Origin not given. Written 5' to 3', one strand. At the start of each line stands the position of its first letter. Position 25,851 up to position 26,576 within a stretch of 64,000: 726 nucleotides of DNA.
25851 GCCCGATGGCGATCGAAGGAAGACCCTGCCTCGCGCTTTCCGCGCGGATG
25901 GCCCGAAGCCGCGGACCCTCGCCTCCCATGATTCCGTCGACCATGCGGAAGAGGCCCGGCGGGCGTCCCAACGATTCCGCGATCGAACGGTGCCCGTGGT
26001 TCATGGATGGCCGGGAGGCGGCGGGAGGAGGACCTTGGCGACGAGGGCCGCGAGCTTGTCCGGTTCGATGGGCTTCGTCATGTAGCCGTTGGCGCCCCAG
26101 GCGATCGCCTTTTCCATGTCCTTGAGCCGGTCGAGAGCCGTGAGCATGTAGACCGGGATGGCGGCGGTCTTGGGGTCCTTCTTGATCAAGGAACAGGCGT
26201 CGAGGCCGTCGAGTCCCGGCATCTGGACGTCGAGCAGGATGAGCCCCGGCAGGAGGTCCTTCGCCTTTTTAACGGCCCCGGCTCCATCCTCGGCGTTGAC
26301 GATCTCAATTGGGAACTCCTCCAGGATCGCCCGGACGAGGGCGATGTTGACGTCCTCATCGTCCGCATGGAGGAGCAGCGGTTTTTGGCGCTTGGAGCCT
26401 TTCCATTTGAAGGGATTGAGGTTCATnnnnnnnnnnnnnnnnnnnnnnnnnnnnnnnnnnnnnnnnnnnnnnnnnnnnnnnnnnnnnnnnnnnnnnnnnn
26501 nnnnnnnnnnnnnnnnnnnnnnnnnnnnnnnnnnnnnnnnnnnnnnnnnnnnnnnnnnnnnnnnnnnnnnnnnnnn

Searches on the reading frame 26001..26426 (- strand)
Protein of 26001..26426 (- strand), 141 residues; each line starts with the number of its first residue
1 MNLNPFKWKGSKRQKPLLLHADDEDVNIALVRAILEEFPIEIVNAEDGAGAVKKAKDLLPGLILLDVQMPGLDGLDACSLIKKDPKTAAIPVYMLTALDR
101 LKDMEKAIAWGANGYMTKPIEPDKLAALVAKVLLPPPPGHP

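Call 43: search_protein_families(library=pfam, proteins=[window:26001-26426:-], max_evalue=0.001)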
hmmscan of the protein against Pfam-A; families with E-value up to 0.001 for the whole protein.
window:26001-26426:- (141 aa): 1 family
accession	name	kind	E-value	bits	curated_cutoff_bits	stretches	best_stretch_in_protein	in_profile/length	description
PF00072.30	Response_reg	-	1.3e-24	86.9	30.2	1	19-129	2-110/111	Response regulator receiver domain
